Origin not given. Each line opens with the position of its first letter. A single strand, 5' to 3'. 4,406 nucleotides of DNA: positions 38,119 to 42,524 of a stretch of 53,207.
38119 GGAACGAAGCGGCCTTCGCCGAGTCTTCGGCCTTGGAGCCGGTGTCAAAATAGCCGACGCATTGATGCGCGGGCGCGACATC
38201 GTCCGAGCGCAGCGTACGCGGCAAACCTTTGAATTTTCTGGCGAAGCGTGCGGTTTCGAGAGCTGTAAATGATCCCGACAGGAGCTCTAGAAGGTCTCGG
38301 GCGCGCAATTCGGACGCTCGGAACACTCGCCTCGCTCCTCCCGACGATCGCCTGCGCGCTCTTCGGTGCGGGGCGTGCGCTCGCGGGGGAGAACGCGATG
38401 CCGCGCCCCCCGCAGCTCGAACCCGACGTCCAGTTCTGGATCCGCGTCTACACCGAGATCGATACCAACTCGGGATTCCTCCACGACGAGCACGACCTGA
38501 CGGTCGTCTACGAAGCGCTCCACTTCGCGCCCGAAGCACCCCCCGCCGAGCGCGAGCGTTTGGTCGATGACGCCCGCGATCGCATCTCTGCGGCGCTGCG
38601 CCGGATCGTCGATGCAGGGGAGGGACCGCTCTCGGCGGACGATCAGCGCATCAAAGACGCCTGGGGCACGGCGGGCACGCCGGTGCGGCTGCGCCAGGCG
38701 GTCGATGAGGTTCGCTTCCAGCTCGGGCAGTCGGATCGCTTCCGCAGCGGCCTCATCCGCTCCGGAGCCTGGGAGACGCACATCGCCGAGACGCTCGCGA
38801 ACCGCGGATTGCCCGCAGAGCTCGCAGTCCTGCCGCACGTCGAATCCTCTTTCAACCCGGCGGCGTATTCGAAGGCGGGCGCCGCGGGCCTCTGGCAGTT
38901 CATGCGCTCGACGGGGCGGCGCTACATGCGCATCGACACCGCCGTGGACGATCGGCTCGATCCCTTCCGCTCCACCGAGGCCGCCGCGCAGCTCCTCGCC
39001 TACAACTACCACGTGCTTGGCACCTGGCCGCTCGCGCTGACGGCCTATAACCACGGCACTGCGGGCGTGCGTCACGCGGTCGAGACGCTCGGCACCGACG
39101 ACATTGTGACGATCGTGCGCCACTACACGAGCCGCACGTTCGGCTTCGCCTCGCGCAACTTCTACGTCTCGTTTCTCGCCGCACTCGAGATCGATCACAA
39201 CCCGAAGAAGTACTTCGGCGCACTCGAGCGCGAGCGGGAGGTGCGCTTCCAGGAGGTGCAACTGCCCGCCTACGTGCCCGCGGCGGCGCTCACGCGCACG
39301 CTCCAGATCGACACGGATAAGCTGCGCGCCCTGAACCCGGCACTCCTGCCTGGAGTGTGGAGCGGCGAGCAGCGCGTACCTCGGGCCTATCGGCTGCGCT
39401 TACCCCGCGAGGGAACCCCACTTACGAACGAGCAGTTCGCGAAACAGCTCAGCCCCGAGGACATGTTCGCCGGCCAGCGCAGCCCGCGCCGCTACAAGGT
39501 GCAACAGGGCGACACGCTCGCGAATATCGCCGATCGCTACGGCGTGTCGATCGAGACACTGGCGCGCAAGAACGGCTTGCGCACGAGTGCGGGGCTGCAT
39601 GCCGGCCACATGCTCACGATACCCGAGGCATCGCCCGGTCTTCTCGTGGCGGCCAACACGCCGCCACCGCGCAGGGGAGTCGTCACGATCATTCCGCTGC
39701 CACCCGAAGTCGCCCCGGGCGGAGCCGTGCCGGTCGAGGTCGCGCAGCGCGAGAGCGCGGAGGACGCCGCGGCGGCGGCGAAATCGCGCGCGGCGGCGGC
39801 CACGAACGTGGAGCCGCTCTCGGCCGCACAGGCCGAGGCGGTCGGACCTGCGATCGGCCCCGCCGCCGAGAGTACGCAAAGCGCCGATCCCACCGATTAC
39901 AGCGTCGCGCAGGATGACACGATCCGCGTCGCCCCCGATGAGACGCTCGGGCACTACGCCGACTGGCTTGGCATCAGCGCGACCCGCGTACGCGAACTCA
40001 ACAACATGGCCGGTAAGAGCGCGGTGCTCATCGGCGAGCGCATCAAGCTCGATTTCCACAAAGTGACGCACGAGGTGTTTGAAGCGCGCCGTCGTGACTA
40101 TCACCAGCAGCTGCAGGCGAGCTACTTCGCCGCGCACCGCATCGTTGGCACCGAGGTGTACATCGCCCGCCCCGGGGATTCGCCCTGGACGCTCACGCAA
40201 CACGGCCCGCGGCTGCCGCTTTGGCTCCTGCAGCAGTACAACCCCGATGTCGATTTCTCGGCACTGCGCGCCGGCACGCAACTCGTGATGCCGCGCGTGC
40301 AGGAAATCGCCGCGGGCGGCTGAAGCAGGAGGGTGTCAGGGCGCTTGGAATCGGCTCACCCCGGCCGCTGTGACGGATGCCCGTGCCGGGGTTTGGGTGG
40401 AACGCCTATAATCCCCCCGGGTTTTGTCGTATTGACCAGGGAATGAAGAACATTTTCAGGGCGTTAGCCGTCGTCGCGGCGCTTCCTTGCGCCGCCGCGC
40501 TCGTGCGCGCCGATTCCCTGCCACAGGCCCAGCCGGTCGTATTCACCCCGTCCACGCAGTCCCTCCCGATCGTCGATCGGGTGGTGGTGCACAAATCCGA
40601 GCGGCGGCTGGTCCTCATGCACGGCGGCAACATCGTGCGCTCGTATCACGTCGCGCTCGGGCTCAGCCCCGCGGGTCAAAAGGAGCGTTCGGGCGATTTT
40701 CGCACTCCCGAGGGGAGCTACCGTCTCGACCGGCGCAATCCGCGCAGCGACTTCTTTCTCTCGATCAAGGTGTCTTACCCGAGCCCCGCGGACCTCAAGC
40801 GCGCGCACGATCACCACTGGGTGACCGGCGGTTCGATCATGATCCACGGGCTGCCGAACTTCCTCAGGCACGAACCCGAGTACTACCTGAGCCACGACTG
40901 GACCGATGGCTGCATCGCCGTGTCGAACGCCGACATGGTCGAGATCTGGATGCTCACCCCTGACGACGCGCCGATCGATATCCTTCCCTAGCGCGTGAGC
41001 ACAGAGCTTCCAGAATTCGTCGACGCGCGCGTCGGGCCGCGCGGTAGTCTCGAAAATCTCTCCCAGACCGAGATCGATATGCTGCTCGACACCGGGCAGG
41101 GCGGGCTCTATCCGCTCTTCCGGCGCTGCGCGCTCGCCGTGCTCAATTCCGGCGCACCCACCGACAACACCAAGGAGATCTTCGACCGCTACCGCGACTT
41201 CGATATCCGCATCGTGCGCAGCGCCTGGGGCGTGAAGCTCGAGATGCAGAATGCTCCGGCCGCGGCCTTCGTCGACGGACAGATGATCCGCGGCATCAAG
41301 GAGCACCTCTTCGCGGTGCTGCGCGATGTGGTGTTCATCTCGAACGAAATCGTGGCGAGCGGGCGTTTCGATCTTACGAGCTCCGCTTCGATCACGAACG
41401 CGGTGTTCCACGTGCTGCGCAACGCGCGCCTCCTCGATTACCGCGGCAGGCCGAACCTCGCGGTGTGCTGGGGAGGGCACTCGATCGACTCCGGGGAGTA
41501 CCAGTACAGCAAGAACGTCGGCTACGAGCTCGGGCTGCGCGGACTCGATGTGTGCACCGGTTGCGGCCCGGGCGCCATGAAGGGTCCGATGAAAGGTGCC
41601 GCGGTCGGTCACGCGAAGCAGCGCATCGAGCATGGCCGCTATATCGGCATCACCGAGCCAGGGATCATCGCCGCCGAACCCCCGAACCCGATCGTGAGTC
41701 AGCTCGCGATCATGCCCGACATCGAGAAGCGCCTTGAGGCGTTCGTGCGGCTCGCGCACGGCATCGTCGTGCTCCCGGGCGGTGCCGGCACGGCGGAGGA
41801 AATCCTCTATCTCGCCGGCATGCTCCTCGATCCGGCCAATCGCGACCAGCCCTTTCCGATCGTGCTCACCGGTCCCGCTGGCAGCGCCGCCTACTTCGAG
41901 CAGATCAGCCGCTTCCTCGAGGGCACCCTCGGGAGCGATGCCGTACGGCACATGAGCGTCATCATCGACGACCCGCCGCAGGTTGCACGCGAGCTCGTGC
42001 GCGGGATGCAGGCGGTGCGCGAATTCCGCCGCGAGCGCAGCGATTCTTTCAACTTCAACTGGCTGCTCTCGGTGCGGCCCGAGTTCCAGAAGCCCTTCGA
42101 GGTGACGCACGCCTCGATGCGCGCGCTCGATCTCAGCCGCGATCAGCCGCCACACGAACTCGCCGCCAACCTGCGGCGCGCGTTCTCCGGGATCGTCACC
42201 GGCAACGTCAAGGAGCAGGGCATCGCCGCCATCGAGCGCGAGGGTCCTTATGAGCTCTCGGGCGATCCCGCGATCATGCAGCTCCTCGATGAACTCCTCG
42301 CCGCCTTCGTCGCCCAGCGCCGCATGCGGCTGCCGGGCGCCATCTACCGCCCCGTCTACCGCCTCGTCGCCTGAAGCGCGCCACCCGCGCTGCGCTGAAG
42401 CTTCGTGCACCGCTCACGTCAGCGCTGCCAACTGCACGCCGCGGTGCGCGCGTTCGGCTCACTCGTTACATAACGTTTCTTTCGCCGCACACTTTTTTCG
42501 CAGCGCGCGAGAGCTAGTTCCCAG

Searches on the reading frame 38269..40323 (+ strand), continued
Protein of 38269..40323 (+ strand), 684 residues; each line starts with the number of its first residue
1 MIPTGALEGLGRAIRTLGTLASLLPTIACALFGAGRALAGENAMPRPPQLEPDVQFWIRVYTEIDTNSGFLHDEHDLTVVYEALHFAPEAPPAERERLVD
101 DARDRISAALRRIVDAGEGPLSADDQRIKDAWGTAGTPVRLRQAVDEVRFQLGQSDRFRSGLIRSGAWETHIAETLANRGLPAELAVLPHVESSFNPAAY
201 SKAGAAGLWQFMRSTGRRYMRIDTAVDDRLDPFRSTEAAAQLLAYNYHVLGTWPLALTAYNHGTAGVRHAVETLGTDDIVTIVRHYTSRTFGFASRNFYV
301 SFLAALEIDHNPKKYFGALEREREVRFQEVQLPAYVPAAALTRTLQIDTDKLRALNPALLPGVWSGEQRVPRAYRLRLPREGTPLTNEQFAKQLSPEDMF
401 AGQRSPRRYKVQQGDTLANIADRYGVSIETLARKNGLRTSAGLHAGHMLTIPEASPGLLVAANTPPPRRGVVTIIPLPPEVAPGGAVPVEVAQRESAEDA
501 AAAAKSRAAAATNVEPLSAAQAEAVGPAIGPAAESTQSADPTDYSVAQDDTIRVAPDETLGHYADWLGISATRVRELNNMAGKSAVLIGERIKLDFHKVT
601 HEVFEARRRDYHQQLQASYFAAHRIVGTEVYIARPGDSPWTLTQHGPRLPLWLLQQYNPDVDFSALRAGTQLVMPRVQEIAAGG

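Call 80: find_encoding_contigs(protein=P0080, flank=2500, max_places=1)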
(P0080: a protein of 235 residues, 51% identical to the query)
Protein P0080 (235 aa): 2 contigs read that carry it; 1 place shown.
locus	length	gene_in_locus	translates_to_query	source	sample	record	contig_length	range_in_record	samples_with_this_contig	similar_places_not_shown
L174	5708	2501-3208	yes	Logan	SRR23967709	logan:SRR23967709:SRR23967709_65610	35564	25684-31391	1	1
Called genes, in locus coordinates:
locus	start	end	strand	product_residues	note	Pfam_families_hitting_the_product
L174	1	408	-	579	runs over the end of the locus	-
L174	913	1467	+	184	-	-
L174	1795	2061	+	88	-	-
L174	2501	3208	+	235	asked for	PF07589:PEP_exosort_dom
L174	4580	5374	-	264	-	PF07589:PEP_exosort_dom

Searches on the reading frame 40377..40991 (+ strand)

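Call 7: search_protein_families(library=pfam, proteins=[window:40377-40991:+])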
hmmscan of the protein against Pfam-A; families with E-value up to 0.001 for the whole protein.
window:40377-40991:+ (204 aa): 1 family
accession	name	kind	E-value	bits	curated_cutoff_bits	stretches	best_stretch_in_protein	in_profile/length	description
PF03734.19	YkuD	-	1.6e-18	68.1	23.4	1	68-202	3-146/146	L,D-transpeptidase catalytic domain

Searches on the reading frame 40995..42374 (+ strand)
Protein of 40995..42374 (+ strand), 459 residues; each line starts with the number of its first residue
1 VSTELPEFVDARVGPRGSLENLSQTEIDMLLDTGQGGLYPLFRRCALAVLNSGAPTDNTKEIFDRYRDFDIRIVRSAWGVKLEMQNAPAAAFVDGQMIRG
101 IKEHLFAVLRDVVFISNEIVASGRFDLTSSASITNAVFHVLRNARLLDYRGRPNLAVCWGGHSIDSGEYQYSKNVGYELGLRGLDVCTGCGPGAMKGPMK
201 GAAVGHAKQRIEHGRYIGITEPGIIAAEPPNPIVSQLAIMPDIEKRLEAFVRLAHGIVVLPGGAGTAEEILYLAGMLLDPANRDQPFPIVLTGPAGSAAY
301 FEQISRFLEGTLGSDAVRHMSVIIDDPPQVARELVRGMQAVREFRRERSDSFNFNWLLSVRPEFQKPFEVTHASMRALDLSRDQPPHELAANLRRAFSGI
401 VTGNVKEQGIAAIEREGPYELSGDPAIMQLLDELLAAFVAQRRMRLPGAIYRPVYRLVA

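Call 7: search_protein_families(library=pfam, proteins=[window:40995-42374:+])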
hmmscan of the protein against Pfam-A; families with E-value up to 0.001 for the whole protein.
window:40995-42374:+ (459 aa): 4 families
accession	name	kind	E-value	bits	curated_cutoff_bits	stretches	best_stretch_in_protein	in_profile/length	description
PF11892.13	PpnN_C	-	9.7e-52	174.6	25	1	338-458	1-121/121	Pyrimidine/purine nucleotide monophosphate nucleosidase, C-terminal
PF14793.11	DUF4478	-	2.8e-44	150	25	1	12-119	2-109/109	Pyrimidine/purine nucleotide 5'-monophosphate nucleosidases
PF03641.19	Lysine_decarbox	-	9.8e-26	90.9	27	1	202-333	8-130/131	Possible lysine decarboxylase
PF18306.6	LDcluster4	-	1.4e-05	25.2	26.3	1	162-271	11-111/151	SLOG cluster4 family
